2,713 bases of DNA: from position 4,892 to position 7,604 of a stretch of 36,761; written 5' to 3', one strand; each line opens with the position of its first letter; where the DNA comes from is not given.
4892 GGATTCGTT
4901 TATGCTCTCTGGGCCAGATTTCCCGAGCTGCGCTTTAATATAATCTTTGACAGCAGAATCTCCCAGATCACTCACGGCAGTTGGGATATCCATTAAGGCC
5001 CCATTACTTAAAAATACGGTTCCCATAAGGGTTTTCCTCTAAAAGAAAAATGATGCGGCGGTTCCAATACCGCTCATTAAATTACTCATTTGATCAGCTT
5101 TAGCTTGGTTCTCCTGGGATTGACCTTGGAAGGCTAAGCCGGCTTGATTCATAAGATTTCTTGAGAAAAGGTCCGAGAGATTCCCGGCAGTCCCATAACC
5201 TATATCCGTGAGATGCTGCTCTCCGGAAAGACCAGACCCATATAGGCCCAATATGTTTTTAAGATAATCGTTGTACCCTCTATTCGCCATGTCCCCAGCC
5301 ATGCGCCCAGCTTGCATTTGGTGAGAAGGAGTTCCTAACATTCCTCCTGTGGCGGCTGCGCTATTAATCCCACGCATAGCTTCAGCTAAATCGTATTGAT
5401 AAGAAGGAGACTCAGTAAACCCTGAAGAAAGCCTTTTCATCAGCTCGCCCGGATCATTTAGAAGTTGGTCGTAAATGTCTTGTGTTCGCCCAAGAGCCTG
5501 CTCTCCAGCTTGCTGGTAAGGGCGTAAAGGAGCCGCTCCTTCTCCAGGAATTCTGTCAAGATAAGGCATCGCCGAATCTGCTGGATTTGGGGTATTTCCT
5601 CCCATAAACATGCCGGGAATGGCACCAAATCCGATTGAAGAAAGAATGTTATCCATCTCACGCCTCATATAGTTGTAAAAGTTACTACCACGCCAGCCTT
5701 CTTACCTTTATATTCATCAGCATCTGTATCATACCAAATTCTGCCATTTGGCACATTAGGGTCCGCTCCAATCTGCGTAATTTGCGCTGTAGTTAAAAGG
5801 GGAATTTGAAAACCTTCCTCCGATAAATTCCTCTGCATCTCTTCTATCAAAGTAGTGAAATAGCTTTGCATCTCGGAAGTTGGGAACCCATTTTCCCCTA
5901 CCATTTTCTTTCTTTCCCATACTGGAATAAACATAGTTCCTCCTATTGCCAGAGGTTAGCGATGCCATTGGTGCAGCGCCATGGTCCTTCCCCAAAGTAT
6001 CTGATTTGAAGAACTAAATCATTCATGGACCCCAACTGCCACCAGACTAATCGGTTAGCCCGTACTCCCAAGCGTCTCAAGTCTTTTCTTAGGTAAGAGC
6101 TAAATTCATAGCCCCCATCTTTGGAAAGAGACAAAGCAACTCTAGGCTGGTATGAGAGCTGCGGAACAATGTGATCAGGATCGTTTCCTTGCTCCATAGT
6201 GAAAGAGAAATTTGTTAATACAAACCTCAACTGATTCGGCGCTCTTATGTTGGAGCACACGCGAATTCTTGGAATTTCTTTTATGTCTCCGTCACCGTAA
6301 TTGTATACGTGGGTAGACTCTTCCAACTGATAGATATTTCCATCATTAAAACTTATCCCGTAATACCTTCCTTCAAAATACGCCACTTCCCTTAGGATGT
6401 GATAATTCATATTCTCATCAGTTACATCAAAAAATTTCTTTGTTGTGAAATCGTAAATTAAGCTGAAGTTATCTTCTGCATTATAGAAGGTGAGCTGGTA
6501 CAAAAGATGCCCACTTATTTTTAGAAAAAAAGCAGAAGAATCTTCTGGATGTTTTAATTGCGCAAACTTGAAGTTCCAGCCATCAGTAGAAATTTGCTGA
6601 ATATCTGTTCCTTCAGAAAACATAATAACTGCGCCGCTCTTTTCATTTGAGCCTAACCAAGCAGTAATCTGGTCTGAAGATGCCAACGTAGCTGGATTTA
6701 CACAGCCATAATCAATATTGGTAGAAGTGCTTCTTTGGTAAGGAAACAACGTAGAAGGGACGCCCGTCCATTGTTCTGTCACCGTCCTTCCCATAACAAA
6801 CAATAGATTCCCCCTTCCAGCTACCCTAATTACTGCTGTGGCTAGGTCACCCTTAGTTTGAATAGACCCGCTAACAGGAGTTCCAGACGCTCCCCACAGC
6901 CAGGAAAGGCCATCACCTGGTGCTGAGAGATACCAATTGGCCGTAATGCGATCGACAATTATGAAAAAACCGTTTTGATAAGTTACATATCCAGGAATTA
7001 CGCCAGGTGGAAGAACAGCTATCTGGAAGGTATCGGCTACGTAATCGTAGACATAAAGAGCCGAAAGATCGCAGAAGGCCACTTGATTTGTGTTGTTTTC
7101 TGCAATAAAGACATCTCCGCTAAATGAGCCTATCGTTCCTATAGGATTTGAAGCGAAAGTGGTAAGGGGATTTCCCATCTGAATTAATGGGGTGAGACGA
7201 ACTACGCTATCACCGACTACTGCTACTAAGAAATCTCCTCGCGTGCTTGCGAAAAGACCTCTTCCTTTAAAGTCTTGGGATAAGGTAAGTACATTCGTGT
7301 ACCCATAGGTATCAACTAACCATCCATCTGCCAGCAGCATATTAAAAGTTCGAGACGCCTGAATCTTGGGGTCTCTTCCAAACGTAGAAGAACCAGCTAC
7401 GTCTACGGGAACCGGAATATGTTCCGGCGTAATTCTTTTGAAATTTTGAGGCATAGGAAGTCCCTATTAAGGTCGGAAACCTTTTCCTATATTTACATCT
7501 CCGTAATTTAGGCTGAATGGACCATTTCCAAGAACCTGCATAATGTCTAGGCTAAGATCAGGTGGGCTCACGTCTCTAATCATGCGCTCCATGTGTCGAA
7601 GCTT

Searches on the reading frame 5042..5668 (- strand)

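Call 20: search_protein_families(library=phrogs, proteins=[window:5042-5668:-], max_evalue=0.001)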
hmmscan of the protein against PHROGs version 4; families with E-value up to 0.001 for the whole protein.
window:5042-5668:- (209 aa): 1 family
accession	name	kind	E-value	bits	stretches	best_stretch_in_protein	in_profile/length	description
phrog_598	-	DNA, RNA and nucleotide metabolism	1.5e-11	45.4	1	48-169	56-171/240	DNA ejection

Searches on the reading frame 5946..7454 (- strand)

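Call 20: search_protein_families(library=phrogs, proteins=[window:5946-7454:-], max_evalue=0.001)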
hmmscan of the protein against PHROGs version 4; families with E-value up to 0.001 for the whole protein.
window:5946-7454:- (503 aa): 1 family
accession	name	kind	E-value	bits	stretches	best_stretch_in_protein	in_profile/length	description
phrog_578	-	connector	3.2e-35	122.6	1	93-493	75-461/486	head closure Hc3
